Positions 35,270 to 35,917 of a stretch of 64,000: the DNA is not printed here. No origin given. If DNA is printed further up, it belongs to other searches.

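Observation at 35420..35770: STAS-domain anti-sigma-factor-antagonist gene embedded between mraZ and rsmH in the dcw cluster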

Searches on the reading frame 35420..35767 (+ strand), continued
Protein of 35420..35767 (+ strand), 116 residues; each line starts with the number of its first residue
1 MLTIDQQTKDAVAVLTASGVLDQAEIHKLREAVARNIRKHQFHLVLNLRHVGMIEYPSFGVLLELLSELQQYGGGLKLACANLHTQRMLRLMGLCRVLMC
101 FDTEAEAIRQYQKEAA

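Call 26: find_homologous_proteins(query=A2, max_evalue=1e-8)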
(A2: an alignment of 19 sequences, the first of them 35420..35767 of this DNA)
Query A2 (19 sequences) (116 aa, profile of the alignment): 220 proteins with E <= 1e-8 among 5426 candidates; the best 120 are listed.
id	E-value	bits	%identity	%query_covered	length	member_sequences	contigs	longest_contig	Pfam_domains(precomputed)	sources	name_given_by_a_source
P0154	1.0e-44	169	41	99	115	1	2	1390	PF01740.27,PF13466.13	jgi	jgi:anti-sigma B factor antagonist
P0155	1.3e-43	166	36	99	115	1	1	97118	PF01740.27,PF13466.13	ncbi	-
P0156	1.5e-43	166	37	99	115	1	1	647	PF01740.27,PF13466.13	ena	-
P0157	2.2e-43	165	39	99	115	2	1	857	PF01740.27,PF13466.13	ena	-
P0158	2.4e-43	165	36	99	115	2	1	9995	PF01740.27,PF13466.13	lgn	-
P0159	2.4e-43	165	35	99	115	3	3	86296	PF01740.27,PF13466.13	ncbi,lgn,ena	-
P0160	2.6e-43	165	38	99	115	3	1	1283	PF01740.27,PF13466.13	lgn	-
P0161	2.8e-43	165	38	99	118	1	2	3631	PF01740.27,PF13466.13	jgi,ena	jgi:anti-sigma B factor antagonist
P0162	3.1e-43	165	41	99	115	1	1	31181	PF01740.27,PF13466.13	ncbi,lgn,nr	ncbi:MAG: STAS domain-containing protein [Candidatus Hydrogenedentes bacterium]|nr:STAS domain-conta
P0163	3.5e-43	165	38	99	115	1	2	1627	PF01740.27,PF13466.13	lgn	-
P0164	7.2e-43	164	37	99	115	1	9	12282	PF01740.27,PF13466.13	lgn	-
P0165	7.2e-43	164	37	99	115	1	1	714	PF01740.27,PF13466.13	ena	-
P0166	1.0e-42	163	40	100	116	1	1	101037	PF01740.27,PF13466.13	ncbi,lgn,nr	ncbi:MAG: STAS domain-containing protein [Candidatus Hydrogenedentes bacterium]|nr:STAS domain-conta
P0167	1.2e-42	163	35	100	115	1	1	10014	PF01740.27,PF13466.13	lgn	-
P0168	1.3e-42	163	37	100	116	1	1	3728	PF01740.27,PF13466.13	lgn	-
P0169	1.4e-42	163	35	98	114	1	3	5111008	PF01740.27,PF13466.13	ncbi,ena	-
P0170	1.6e-42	162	33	98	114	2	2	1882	PF01740.27,PF13466.13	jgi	-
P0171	1.6e-42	162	39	98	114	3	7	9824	PF01740.27,PF13466.13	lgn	-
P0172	1.7e-42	162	33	99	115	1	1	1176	PF01740.27,PF13466.13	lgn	-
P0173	2.1e-42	162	33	98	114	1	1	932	PF01740.27,PF13466.13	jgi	jgi:anti-anti-sigma factor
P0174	2.1e-42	162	33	98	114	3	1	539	PF01740.27,PF13466.13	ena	-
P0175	2.4e-42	162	33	99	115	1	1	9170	PF01740.27,PF13466.13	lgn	-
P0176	3.5e-42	161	37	100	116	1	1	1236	PF01740.27,PF13466.13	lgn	-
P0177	4.7e-42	161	37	98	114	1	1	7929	PF01740.27,PF13466.13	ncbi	-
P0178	5.0e-42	161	35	96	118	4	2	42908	PF01740.27,PF13466.13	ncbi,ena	-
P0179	6.0e-42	161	41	100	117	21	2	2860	PF01740.27,PF13466.13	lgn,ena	-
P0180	6.0e-42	161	32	98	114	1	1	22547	PF01740.27,PF13466.13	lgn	-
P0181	6.3e-42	160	32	98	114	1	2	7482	PF01740.27,PF13466.13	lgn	-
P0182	7.1e-42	160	31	99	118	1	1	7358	PF01740.27,PF13466.13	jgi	jgi:anti-sigma B factor antagonist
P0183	1.0e-41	160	35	98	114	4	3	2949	PF01740.27,PF13466.13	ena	-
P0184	1.2e-41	160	37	99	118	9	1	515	PF01740.27,PF13466.13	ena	-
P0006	1.2e-41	160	40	99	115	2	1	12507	PF01740.27,PF13466.13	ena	-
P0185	1.2e-41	160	37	99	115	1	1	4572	PF01740.27,PF13466.13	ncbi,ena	-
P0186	1.3e-41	159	34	99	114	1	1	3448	PF01740.27,PF13466.13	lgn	-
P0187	1.3e-41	159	34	98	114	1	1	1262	PF01740.27,PF13466.13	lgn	-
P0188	1.9e-41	159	37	99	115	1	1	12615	PF01740.27,PF13466.13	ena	-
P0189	2.2e-41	159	32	98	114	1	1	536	PF01740.27,PF13466.13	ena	-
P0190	2.3e-41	159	32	98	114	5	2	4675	PF01740.27,PF13466.13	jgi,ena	-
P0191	2.4e-41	159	34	99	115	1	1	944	PF01740.27,PF13466.13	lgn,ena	-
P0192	2.8e-41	158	37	99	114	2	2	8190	PF01740.27,PF13466.13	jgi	-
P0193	3.3e-41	158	35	98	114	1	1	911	PF01740.27,PF13466.13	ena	-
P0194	3.4e-41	158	35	97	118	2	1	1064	PF01740.27,PF13466.13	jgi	jgi:anti-sigma B factor antagonist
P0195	3.5e-41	158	32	98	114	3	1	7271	PF01740.27,PF13466.13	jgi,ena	jgi:anti-sigma B factor antagonist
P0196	5.4e-41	157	38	99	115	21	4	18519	PF01740.27,PF13466.13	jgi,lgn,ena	-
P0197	5.6e-41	157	31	98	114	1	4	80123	PF01740.27,PF13466.13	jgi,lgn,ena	jgi:anti-sigma B factor antagonist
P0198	5.6e-41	157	34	98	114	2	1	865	PF01740.27,PF13466.13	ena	-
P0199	5.7e-41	157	33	98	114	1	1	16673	PF01740.27,PF13466.13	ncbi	-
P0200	7.6e-41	157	36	99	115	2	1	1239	PF01740.27,PF13466.13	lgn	-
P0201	7.7e-41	157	37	99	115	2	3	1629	PF01740.27,PF13466.13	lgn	-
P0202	8.4e-41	157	34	98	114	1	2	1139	PF01740.27,PF13466.13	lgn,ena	-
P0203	8.7e-41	157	33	99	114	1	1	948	PF01740.27,PF13466.13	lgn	-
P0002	1.0e-40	157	66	100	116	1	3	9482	PF01740.27,PF13466.13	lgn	-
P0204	1.2e-40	156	34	99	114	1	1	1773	PF01740.27,PF13466.13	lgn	-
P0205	1.2e-40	156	33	98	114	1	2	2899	PF01740.27,PF13466.13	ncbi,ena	-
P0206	1.5e-40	156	33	99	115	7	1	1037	PF01740.27,PF13466.13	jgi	-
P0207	1.8e-40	156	37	99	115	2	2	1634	PF01740.27,PF13466.13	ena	-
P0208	2.5e-40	155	37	99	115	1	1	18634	PF01740.27,PF13466.13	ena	-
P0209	3.0e-40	155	36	99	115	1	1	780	PF01740.27,PF13466.13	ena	-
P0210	3.0e-40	155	37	99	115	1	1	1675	PF01740.27,PF13466.13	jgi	-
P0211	3.2e-40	155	32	98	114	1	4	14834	PF01740.27,PF13466.13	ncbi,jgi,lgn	-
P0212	3.7e-40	155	33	99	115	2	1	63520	PF01740.27,PF13466.13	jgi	jgi:anti-anti-sigma factor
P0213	4.2e-40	155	32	98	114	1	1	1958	PF01740.27,PF13466.13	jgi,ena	-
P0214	4.7e-40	154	37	99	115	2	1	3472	PF01740.27,PF13466.13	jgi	jgi:anti-anti-sigma factor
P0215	6.2e-40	154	33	96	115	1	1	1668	PF01740.27,PF13466.13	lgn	-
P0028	6.4e-40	154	28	99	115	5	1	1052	PF01740.27,PF13466.13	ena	-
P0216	6.7e-40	154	29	97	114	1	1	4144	PF01740.27,PF13466.13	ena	-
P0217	9.0e-40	154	33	99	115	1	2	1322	PF01740.27,PF13466.13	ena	-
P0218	9.1e-40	154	36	98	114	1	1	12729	PF01740.27,PF13466.13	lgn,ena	-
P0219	9.9e-40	153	32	99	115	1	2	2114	PF01740.27,PF13466.13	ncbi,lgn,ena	-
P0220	1.1e-39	153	37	99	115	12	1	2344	PF01740.27,PF13466.13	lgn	-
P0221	1.2e-39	153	37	99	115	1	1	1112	PF01740.27,PF13466.13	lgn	-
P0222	1.2e-39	153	30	98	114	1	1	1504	PF01740.27,PF13466.13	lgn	-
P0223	1.5e-39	153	31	98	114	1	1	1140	PF01740.27,PF13466.13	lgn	-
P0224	1.5e-39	153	35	98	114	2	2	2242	PF01740.27,PF13466.13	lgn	-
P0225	1.6e-39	153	35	98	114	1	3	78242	PF01740.27,PF13466.13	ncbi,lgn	ncbi:MAG: hypothetical protein AMXMBFR82_36330 [Candidatus Hydrogenedentota bacterium]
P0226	1.6e-39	153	35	98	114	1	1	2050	PF01740.27,PF13466.13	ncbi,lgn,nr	ncbi:MAG: STAS domain-containing protein [Bryobacteraceae bacterium]|nr:STAS domain-containing prote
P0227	1.7e-39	153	32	98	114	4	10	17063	PF01740.27,PF13466.13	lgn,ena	-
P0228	1.7e-39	153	37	90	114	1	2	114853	PF01740.27,PF13466.13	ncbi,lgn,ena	-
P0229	2.4e-39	152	31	99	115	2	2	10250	PF01740.27,PF13466.13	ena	-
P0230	2.4e-39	152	30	99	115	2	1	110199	PF01740.27,PF13466.13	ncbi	-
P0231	2.6e-39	152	36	99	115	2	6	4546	PF01740.27,PF13466.13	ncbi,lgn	-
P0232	2.6e-39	152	32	98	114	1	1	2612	PF01740.27,PF13466.13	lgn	-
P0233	2.7e-39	152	31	98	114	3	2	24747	PF01740.27,PF13466.13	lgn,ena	-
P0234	3.3e-39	152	35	99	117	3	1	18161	PF01740.27,PF13466.13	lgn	-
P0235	3.4e-39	152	35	99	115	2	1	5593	PF01740.27,PF13466.13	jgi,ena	-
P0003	3.9e-39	151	68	100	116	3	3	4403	PF01740.27,PF13466.13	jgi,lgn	jgi:anti-anti-sigma factor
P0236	3.9e-39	151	37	90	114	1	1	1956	PF01740.27,PF13466.13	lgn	-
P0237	3.9e-39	151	35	99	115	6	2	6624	PF01740.27,PF13466.13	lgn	-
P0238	4.4e-39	151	35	99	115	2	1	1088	PF01740.27,PF13466.13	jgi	jgi:anti-sigma B factor antagonist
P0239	4.9e-39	151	32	99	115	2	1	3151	PF01740.27,PF13466.13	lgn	-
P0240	5.1e-39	151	32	99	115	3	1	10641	PF01740.27,PF13466.13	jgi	jgi:anti-sigma B factor antagonist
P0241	5.1e-39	151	36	98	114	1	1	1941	PF01740.27,PF13466.13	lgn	-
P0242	5.2e-39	151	31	99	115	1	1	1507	PF01740.27,PF13466.13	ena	-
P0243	6.0e-39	151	36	91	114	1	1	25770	PF01740.27,PF13466.13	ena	-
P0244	6.1e-39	151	36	96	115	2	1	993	PF01740.27,PF13466.13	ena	-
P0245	6.2e-39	151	33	99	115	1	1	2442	PF01740.27,PF13466.13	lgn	-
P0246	6.7e-39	151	32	99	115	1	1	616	PF01740.27,PF13466.13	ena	-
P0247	7.1e-39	151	31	99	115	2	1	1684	PF01740.27,PF13466.13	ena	-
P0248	8.0e-39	150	33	99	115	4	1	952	PF01740.27,PF13466.13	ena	-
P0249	8.2e-39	150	37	99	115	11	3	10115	PF01740.27,PF13466.13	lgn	-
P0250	8.4e-39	150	34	91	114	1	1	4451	PF01740.27,PF13466.13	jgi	jgi:anti-anti-sigma factor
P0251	8.6e-39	150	34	99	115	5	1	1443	PF01740.27,PF13466.13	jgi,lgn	-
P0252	8.9e-39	150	37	97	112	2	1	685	PF01740.27,PF13466.13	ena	-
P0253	8.9e-39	150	34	99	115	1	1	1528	PF01740.27,PF13466.13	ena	-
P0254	9.4e-39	150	35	99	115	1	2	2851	PF01740.27,PF13466.13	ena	-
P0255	1.1e-38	150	33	99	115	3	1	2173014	PF01740.27,PF13466.13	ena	-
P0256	1.1e-38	150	32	95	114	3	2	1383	PF01740.27,PF13466.13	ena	-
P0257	1.1e-38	150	30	99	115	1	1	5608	PF01740.27,PF13466.13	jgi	-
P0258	1.2e-38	150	34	99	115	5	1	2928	PF01740.27,PF13466.13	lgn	-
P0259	1.3e-38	150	35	99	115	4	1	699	PF01740.27,PF13466.13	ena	-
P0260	1.3e-38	150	34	99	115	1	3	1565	PF01740.27,PF13466.13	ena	-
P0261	1.4e-38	150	32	99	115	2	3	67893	PF01740.27,PF13466.13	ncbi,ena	-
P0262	1.6e-38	149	31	99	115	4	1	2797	PF01740.27,PF13466.13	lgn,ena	-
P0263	1.9e-38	149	26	98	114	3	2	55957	PF01740.27,PF13466.13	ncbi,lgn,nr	ncbi:MAG: STAS domain-containing protein [Candidatus Hydrogenedentes bacterium]|nr:STAS domain-conta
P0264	1.9e-38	149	32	98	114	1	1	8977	PF01740.27,PF13466.13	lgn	-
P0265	1.9e-38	149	36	99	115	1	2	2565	PF01740.27,PF13466.13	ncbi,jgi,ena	-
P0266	1.9e-38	149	34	99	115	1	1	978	PF01740.27,PF13466.13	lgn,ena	-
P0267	2.2e-38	149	33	99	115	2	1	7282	PF01740.27,PF13466.13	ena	-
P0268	2.4e-38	149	33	99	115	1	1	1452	PF01740.27,PF13466.13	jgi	jgi:anti-sigma B factor antagonist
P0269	2.5e-38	149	31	98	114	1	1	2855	PF01740.27,PF13466.13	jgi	-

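Call 28: find_related_loci(query=A3, collection=metagenome_contigs, flank=3000)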
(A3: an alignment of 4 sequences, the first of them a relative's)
Query A3 (113 aa) in metagenome_contigs; peptide patterns used: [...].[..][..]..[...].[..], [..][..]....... (x = any residue, [..] = any of these).
600 stretches matched a pattern (row limit reached: there are more); 30 encode a relative of the query (tblastn E <= 1e-3); 30 distinct loci.
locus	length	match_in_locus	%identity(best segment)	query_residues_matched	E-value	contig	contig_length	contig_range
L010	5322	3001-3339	100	1-113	6e-71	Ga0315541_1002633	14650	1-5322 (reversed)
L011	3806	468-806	100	1-113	6e-71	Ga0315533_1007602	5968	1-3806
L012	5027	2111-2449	78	1-113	3e-58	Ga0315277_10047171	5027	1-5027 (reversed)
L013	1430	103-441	75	1-113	8e-55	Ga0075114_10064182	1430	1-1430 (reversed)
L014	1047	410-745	64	2-113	2e-49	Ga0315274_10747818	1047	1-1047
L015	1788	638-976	66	1-113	9e-47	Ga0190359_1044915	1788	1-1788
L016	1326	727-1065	62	1-113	3e-47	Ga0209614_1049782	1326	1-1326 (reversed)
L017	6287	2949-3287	60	1-113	4e-44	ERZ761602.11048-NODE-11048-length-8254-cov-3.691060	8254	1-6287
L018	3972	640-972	62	1-111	8e-44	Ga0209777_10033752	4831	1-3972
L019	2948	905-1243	63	1-113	3e-43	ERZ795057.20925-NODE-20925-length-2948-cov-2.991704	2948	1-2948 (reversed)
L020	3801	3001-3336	63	2-113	7e-43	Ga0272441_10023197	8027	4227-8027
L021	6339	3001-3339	62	1-113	1e-42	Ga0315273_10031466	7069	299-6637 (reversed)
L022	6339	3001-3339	59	1-113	9e-43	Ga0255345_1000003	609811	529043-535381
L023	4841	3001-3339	62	1-113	1e-42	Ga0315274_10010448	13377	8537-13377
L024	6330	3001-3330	61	2-111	1e-42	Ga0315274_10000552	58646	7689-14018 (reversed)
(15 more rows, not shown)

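Call 29: find_encoding_contigs(protein=P0169, flank=10000, max_places=2)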
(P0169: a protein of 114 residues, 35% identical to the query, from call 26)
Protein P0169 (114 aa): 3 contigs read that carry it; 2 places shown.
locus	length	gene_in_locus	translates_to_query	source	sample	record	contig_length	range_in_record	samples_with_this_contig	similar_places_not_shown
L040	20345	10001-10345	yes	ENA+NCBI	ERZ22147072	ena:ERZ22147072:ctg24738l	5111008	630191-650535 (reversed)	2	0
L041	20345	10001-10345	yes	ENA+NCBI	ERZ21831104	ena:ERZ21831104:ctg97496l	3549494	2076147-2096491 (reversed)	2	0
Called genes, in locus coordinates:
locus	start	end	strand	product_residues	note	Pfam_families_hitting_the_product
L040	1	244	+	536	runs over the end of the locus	-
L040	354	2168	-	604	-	PF22842:Pel9A-like_beta_helix, PF21231:GH141_M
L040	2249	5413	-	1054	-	PF00873:ACR_tran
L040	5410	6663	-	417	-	PF25917:BSH_RND (weak)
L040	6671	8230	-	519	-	PF02321:OEP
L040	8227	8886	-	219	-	PF00440:TetR_N, PF09209:CecR_C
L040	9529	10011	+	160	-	PF02381:MraZ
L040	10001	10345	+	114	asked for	PF01740:STAS, PF13466:STAS_2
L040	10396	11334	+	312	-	PF01795:Methyltransf_5, PF01189:Methyltr_RsmB-F (weak)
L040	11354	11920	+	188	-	-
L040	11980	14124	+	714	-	PF03717:PBP_dimer, PF00905:Transpeptidase, PF03793:PASTA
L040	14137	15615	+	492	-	PF01225:Mur_ligase, PF08245:Mur_ligase_M, PF02875:Mur_ligase_C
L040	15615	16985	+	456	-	PF01225:Mur_ligase (faint), PF08245:Mur_ligase_M, PF02875:Mur_ligase_C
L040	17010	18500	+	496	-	PF00953:Glycos_transf_4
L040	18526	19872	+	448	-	PF21377:MurD_N (weak), PF21799:MurD-like_N, PF08245:Mur_ligase_M, PF02875:Mur_ligase_C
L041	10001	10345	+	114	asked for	PF01740:STAS, PF13466:STAS_2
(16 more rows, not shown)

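Call 33: list_cluster_members(proteins=[P0169, P0255, P0155, P0159, P0178, P0228, P0230, P0261, P0199, P0211])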
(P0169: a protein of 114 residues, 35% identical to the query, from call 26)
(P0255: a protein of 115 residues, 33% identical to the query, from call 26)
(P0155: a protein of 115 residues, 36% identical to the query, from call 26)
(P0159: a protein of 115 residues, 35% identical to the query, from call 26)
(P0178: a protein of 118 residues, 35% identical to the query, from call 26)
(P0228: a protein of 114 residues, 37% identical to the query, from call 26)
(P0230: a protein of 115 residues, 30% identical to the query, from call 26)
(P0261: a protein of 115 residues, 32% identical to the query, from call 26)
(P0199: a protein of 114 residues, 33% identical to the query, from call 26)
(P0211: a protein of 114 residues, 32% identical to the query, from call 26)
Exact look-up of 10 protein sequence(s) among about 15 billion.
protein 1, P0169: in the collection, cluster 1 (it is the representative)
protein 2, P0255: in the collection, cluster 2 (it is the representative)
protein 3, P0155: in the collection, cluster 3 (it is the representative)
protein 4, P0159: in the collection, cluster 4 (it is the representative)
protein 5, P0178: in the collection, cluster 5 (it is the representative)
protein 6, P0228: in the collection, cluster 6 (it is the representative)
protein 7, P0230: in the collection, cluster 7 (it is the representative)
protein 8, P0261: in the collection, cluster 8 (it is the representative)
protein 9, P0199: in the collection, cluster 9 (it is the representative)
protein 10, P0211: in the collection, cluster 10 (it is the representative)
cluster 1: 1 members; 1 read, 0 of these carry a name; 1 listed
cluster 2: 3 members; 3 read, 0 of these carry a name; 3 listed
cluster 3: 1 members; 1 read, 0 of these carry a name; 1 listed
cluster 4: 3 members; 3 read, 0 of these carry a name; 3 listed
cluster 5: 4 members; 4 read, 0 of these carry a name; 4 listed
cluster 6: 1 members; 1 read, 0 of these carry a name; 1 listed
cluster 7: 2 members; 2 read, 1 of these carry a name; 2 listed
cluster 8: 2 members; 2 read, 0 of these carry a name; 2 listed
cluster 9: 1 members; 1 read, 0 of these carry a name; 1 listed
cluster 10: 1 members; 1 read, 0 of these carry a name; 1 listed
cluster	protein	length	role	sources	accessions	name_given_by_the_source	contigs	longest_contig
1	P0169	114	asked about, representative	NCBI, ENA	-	-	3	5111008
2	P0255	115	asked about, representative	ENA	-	-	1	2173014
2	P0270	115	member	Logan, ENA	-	-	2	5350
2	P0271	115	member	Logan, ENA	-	-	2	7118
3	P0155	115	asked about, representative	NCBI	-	-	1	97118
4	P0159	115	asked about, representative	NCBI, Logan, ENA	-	-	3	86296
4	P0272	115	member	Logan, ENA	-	-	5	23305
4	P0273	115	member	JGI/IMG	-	-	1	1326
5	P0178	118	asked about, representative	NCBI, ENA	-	-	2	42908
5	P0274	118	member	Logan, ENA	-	-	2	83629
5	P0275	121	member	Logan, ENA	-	-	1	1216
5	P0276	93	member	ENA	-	-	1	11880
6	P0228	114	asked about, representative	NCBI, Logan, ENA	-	-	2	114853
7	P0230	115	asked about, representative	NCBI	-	-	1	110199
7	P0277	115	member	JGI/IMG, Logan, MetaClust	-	\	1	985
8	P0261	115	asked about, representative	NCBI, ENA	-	-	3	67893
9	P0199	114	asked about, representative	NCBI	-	-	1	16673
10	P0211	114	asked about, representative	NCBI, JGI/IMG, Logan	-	-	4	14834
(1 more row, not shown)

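Call 42: predict_structure(alignment_id=A4)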
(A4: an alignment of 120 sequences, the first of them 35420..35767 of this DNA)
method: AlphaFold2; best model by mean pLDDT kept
length: 116 residues; sequences in the alignment: 120
mean_pLDDT: 95.7   pTM: 0.89
mean pLDDT of the five models: 95.7, 95.6, 94.9, 94.8, 94.6
residues with pLDDT >= 90: 109; 70-90: 7; 50-70: 0; < 50: 0
segments of 3 or more residues with pLDDT < 50: none
pLDDT, mean of each block of 10 residues (from residue 1): 94 96 95 97 98 95 97 97 96 94 97 90
secondary structure, 60 per line:
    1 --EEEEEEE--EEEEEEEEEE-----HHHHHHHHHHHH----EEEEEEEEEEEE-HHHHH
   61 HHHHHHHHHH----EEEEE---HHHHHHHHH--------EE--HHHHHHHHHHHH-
elements in order: E3-9 E12-21 H27-38 E43-54 H56-70 E75-79 H83-91 H104-115
